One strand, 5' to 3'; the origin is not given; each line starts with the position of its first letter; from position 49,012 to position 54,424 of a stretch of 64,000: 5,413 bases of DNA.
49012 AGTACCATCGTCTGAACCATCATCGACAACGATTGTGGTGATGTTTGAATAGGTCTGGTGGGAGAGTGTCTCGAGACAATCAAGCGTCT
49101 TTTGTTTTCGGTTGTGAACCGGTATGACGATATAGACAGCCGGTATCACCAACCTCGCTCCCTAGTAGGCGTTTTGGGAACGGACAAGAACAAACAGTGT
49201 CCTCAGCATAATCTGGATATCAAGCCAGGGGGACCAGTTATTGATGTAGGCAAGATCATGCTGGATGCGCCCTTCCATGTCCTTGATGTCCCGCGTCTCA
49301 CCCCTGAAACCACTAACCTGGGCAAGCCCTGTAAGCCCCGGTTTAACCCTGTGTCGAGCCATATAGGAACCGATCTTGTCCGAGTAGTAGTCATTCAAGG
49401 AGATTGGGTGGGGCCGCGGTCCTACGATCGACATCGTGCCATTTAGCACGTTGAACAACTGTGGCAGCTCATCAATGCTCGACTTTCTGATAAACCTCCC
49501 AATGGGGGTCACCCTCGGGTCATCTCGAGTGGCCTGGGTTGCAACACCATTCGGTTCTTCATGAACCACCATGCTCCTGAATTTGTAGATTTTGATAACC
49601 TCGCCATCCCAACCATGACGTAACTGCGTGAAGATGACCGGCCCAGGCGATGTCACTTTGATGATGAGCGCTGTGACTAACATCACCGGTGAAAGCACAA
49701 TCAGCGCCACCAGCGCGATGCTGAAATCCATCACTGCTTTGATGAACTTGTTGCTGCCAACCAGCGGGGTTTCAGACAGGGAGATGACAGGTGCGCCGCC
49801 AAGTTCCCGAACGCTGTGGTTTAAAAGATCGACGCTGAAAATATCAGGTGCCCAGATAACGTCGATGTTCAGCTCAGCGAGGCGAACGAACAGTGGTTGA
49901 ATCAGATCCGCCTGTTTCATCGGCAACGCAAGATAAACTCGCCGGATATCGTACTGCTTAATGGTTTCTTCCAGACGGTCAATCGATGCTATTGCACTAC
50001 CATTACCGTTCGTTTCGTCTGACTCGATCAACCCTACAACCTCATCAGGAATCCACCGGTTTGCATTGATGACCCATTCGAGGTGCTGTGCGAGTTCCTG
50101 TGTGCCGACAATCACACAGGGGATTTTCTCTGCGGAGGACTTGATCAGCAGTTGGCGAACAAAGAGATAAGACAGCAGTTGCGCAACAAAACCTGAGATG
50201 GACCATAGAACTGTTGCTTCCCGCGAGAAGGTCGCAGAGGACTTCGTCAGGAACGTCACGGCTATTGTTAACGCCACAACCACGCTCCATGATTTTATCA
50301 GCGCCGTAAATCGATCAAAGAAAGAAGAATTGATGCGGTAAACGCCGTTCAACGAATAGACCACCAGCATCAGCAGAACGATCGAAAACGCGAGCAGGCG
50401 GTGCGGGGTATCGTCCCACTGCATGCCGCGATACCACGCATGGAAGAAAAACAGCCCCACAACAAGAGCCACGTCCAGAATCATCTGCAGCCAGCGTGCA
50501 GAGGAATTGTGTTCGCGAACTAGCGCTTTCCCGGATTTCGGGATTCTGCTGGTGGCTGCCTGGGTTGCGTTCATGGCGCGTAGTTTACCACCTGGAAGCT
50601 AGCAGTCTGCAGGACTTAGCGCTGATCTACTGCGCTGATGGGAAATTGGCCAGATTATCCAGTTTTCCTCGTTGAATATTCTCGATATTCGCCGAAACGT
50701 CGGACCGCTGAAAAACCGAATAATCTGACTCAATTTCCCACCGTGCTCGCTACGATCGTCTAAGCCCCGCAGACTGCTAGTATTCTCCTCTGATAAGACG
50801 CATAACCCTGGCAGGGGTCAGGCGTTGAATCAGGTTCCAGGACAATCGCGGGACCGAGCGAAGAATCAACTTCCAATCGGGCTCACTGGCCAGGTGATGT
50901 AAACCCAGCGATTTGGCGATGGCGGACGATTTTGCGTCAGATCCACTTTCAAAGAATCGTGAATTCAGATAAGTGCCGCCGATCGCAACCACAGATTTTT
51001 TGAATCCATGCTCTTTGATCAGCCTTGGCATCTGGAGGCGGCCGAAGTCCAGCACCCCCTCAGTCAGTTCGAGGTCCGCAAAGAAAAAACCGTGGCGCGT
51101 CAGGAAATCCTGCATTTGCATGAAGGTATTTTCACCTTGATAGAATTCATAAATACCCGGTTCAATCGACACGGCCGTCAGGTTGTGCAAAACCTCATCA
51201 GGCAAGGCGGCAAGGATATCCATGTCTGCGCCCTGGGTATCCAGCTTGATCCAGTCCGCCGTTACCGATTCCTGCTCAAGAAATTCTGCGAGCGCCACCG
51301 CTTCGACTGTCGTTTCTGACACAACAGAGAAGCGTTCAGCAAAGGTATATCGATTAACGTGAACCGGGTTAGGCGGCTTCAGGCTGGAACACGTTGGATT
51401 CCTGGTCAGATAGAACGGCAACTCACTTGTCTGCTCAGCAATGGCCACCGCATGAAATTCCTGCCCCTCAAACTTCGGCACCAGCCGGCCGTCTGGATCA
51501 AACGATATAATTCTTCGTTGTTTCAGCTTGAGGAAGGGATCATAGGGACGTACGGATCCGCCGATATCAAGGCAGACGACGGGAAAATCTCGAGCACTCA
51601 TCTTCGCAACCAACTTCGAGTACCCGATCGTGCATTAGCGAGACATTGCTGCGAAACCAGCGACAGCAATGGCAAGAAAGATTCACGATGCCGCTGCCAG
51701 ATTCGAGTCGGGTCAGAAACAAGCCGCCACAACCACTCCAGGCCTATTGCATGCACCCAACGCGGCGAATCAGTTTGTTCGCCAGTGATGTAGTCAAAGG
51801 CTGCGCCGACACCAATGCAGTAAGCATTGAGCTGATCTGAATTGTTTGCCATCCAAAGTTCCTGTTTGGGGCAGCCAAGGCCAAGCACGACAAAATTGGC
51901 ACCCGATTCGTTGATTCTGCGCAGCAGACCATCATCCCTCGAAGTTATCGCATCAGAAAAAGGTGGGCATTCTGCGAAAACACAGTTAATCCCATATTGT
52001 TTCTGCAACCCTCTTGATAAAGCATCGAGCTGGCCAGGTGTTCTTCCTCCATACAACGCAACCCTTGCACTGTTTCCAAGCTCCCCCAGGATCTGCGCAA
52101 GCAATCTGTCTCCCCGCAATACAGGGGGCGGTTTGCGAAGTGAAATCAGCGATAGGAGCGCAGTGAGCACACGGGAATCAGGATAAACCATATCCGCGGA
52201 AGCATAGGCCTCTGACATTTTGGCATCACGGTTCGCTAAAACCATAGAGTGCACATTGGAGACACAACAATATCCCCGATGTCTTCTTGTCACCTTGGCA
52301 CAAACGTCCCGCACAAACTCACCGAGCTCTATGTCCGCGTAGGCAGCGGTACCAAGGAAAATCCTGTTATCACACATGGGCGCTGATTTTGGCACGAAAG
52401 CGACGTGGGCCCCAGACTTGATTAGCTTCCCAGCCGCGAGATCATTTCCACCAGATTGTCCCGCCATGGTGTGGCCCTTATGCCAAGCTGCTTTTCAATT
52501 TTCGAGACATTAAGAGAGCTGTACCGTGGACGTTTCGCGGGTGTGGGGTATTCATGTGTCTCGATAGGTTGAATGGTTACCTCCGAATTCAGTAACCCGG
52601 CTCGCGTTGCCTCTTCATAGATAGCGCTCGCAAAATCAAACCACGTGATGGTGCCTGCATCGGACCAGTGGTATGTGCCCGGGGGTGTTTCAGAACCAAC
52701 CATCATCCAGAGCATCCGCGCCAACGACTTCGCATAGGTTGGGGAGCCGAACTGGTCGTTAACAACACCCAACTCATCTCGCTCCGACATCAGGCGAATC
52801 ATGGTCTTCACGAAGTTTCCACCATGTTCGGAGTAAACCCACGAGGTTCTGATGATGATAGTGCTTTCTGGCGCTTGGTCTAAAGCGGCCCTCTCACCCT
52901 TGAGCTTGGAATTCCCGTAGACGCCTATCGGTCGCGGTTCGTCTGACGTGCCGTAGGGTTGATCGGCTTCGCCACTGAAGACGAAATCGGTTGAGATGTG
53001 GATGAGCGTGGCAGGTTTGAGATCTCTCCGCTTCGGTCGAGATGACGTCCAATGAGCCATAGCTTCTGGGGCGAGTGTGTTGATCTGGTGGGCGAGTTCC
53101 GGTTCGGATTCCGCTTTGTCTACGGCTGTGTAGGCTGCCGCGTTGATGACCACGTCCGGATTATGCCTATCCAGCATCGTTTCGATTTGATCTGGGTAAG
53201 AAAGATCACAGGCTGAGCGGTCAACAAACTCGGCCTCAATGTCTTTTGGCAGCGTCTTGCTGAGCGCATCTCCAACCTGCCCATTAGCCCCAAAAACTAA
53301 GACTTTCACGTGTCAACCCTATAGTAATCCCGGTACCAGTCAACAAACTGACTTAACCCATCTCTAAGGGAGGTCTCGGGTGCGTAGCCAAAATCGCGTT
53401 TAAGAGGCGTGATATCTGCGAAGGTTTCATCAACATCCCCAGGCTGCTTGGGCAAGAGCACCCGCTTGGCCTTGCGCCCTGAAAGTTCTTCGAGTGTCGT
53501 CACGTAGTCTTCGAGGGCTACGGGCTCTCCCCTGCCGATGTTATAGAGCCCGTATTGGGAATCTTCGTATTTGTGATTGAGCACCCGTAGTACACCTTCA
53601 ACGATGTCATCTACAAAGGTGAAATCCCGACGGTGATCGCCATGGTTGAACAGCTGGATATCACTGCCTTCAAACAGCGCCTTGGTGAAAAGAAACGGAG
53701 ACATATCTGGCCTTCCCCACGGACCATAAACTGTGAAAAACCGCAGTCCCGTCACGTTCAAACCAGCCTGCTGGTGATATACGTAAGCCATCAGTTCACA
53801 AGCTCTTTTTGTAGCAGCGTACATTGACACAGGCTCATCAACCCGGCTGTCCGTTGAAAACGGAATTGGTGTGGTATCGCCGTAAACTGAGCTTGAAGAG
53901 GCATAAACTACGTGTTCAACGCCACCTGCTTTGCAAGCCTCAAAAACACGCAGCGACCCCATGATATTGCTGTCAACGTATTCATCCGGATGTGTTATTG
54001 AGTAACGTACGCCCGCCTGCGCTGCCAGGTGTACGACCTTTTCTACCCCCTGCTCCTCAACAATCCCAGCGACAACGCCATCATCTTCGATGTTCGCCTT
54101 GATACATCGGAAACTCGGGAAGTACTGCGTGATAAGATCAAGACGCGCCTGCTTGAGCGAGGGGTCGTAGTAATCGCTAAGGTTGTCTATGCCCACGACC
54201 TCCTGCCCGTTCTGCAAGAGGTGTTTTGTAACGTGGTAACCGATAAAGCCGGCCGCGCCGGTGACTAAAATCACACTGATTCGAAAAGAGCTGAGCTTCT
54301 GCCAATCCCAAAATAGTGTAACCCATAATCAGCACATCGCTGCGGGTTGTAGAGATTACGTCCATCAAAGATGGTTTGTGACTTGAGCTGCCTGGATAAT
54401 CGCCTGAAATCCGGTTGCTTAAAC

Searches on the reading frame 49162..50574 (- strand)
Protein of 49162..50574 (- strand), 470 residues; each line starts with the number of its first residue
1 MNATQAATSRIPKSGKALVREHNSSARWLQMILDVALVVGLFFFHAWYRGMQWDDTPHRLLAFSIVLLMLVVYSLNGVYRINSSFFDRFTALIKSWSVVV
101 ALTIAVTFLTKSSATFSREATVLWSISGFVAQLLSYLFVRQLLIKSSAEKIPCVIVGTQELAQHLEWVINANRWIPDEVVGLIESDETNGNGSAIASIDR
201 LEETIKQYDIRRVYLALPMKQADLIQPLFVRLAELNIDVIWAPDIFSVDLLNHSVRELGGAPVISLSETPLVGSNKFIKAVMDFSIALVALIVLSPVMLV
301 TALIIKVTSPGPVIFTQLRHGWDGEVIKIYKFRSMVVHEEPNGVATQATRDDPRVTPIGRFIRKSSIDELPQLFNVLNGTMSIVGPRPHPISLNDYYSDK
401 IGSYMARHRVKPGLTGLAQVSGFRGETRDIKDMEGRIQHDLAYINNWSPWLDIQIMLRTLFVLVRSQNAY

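Call 32: search_protein_families(library=pfam, proteins=[window:49162-50574:-], max_evalue=0.0001)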
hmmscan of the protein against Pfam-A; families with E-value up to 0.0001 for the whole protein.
window:49162-50574:- (470 aa): 2 families
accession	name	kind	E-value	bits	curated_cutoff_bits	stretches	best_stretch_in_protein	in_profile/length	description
PF02397.22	Bac_transf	-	5.6e-66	221.9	27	1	279-464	1-178/179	Bacterial sugar transferase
PF13727.12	CoA_binding_3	-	2.1e-20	73.9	25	1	75-243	2-175/175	CoA-binding domain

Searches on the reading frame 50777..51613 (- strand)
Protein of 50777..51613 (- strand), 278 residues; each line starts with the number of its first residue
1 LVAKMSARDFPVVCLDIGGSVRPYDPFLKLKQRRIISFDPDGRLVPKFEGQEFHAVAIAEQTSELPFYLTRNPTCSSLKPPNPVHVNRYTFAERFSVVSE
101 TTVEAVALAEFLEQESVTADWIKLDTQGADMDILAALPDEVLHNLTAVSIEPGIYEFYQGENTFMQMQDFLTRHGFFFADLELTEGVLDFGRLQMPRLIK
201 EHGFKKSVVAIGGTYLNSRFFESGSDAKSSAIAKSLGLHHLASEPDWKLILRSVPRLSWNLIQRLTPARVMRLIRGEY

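Call 32: search_protein_families(library=pfam, proteins=[window:50777-51613:-], max_evalue=0.0001)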
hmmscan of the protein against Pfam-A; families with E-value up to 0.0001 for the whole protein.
window:50777-51613:- (278 aa): 1 family
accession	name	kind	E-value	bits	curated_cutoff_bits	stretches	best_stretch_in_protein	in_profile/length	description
PF05050.19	Methyltransf_21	-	5.7e-08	33.5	22.7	1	34-176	25-171/173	Methyltransferase FkbM domain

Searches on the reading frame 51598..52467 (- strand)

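Call 32: search_protein_families(library=pfam, proteins=[window:51598-52467:-], max_evalue=0.0001)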
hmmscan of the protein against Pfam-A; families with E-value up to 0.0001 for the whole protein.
window:51598-52467:- (289 aa): 1 family
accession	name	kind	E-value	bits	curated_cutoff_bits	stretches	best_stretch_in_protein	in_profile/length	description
PF03808.19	Glyco_tran_WecG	-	3.5e-41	141.2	27.4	1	91-259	1-167/168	Glycosyl transferase WecG/TagA/CpsF family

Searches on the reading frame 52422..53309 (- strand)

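Call 32: search_protein_families(library=pfam, proteins=[window:52422-53309:-], max_evalue=0.0001)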
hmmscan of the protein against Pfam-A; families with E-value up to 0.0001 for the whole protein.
window:52422-53309:- (295 aa): 3 families
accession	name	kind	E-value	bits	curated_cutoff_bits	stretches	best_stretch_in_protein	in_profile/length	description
PF04321.23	RmlD_sub_bind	-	4e-96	321.9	27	1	1-293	1-285/287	RmlD substrate binding domain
PF01370.27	Epimerase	-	7.8e-20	71.7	20.9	1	3-206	1-227/240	NAD dependent epimerase/dehydratase family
PF16363.11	GDP_Man_Dehyd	-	3e-10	40.5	27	1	33-280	58-322/332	GDP-mannose 4,6 dehydratase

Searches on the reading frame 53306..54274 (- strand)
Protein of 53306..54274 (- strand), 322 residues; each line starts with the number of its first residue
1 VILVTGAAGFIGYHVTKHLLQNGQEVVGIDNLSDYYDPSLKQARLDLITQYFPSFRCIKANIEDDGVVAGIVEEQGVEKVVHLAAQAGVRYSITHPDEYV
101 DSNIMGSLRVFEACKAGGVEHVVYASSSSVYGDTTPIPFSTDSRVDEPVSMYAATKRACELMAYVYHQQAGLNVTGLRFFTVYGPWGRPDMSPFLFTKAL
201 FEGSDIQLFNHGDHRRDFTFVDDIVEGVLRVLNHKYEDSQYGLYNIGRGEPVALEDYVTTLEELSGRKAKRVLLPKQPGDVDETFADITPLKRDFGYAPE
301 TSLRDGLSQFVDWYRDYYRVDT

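Call 32: search_protein_families(library=pfam, proteins=[window:53306-54274:-], max_evalue=0.0001)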
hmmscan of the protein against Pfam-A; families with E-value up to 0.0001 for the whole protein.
window:53306-54274:- (322 aa): 7 families
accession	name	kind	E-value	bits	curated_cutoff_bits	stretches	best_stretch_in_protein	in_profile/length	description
PF01370.27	Epimerase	-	4.7e-61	206.7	20.9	1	2-247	1-240/240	NAD dependent epimerase/dehydratase family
PF16363.11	GDP_Man_Dehyd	-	6.5e-50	170.9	27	1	3-308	1-330/332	GDP-mannose 4,6 dehydratase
PF02719.21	Polysacc_synt_2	-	9e-18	64.9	20.2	1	2-270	1-252/293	Polysaccharide biosynthesis protein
PF01073.25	3Beta_HSD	-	1.2e-17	64.3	22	1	3-225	1-222/280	3-beta hydroxysteroid dehydrogenase/isomerase family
PF04321.23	RmlD_sub_bind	-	7.3e-17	61.8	27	1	2-247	3-213/287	RmlD substrate binding domain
PF07993.18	NAD_binding_4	-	2.7e-07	30.4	20.1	0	76-184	88-209/258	Male sterility protein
PF13460.12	NAD_binding_10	-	9.6e-06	26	27.2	1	6-178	1-142/184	NAD(P)H-binding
